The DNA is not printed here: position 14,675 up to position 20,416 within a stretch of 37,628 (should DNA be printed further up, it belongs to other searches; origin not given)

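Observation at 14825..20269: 1814-aa single polypeptide fusing a kinase-like domain, a SAM methyltransferase and four GT2 domains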

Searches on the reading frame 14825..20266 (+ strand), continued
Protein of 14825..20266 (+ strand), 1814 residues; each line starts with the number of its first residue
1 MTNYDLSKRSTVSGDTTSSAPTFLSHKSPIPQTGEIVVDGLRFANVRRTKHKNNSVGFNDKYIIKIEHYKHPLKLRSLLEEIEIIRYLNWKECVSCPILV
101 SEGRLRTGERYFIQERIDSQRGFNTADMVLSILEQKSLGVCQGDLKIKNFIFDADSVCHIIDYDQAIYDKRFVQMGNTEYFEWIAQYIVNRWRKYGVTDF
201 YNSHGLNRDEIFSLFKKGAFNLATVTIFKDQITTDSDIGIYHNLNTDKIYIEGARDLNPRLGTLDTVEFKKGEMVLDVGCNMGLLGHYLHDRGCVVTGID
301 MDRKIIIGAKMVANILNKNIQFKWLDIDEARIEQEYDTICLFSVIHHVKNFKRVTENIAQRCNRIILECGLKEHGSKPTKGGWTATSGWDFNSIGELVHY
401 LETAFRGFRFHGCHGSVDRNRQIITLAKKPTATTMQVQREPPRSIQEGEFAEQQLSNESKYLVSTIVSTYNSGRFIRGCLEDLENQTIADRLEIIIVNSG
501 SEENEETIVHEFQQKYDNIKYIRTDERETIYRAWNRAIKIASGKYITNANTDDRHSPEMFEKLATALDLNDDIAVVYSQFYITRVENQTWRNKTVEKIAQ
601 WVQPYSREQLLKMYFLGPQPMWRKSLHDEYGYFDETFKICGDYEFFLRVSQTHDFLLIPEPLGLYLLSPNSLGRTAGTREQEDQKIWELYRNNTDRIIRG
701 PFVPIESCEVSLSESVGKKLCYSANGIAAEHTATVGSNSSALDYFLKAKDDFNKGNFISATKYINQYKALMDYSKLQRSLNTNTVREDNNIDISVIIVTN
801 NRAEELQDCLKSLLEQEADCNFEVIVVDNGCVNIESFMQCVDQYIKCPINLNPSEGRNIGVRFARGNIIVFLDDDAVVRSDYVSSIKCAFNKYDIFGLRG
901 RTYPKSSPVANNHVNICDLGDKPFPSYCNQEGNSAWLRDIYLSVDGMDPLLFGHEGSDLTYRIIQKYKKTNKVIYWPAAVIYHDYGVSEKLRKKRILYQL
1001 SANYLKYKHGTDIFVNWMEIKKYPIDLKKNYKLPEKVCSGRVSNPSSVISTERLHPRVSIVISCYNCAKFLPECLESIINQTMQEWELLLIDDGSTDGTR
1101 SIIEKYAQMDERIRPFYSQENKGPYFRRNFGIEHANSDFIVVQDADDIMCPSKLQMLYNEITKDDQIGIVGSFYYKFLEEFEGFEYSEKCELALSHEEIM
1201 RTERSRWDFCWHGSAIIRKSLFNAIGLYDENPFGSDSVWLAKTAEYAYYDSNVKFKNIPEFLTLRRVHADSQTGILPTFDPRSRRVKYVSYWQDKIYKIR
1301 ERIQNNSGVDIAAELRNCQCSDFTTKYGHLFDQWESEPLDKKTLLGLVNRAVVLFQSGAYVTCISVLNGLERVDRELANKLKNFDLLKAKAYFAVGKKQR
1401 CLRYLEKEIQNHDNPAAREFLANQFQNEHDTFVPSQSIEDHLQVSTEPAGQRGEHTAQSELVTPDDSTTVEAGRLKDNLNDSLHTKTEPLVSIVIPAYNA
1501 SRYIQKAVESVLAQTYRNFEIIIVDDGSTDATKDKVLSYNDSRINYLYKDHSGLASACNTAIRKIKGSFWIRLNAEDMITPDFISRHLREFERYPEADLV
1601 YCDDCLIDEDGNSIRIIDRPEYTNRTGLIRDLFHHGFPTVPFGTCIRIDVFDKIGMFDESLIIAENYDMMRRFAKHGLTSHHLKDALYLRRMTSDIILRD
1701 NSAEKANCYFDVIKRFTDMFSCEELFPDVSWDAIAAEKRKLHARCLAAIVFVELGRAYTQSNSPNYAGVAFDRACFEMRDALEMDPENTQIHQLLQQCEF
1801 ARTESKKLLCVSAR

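Call 9: list_cluster_members(proteins=[P0001])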
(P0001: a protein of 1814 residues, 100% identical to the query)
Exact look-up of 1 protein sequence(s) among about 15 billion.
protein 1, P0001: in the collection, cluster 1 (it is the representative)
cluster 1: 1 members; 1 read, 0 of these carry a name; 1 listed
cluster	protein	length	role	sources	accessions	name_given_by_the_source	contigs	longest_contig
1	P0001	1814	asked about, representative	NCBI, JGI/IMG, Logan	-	-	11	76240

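Call 18: find_encoding_contigs(protein=P0001, flank=10000, max_places=4)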
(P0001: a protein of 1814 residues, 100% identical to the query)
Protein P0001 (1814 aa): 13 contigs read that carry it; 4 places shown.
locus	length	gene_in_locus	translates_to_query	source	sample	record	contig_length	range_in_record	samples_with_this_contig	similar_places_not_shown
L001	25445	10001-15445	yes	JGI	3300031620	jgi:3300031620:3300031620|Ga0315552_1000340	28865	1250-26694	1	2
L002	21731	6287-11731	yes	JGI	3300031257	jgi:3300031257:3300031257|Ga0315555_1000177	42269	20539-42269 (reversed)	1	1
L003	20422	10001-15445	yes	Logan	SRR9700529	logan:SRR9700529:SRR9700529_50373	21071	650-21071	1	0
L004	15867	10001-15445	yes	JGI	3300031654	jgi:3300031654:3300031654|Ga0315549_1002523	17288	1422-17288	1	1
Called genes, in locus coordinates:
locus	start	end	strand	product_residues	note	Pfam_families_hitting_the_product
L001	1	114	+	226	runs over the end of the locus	PF02107:FlgH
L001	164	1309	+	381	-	PF02119:FlgI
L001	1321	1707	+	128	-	-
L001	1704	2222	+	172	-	PF05130:FlgN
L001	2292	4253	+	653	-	PF00460:Flg_bb_rod, PF22638:FlgK_D1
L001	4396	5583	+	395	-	PF00669:Flagellin_N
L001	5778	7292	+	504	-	PF00515:TPR_1 (faint), PF07719:TPR_2 (faint), PF13424:TPR_12 (faint), PF13428:TPR_14 (faint), PF13414:TPR_11 (weak), PF14559:TPR_19 (weak), PF00534:Glycos_transf_1 (weak), PF13692:Glyco_trans_1_4, +2 more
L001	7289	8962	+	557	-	PF00535:Glycos_transf_2, PF10111:Glyco_tranf_2_2, PF13641:Glyco_tranf_2_3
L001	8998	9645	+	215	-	PF21033:RMD1-3 (faint), PF13371:TPR_9 (faint), PF13431:TPR_17 (faint), PF14559:TPR_19 (faint), PF23914:TPR_CcmH_CycH (faint), PF24575:TPR_Slam (faint), PF13424:TPR_12 (weak), PF13432:TPR_16 (weak), +8 more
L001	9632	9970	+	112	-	-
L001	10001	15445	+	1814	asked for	PF08242:Methyltransf_12, PF13489:Methyltransf_23, PF13649:Methyltransf_25, PF13847:Methyltransf_31, PF00535:Glycos_transf_2, PF10111:Glyco_tranf_2_2, PF00535:Glycos_transf_2, PF00535:Glycos_transf_2, +10 more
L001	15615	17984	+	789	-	PF02465:FliD_N, PF07195:FliD_C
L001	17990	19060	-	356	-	PF01312:Bac_export_2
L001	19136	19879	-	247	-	PF01311:Bac_export_1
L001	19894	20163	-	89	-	PF01313:Bac_export_3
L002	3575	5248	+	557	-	PF00535:Glycos_transf_2, PF10111:Glyco_tranf_2_2, PF13641:Glyco_tranf_2_3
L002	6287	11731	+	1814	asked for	PF08242:Methyltransf_12, PF13489:Methyltransf_23, PF13649:Methyltransf_25, PF13847:Methyltransf_31, PF00535:Glycos_transf_2, PF10111:Glyco_tranf_2_2, PF00535:Glycos_transf_2, PF00535:Glycos_transf_2, +10 more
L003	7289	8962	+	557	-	PF00535:Glycos_transf_2, PF10111:Glyco_tranf_2_2, PF13641:Glyco_tranf_2_3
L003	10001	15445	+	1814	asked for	PF08242:Methyltransf_12, PF13489:Methyltransf_23, PF13649:Methyltransf_25, PF13847:Methyltransf_31, PF00535:Glycos_transf_2, PF10111:Glyco_tranf_2_2, PF00535:Glycos_transf_2, PF00535:Glycos_transf_2, +10 more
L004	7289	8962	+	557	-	PF00535:Glycos_transf_2, PF10111:Glyco_tranf_2_2, PF13641:Glyco_tranf_2_3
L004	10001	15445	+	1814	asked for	PF08242:Methyltransf_12, PF13489:Methyltransf_23, PF13649:Methyltransf_25, PF13847:Methyltransf_31, PF00535:Glycos_transf_2, PF10111:Glyco_tranf_2_2, PF00535:Glycos_transf_2, PF00535:Glycos_transf_2, +10 more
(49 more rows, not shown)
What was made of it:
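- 14825..20269 (+): Whole ORF, 1814 aa including the stop codon: a multi-module glycan assembly enzyme. Call 18 (identical protein on at least 13 contigs).
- The identical 1814-aa product is found on at least 13 contigs from several independent assemblies (call 18).
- Tried and rejected: Assembly artefact: considered and rejected (call 18).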
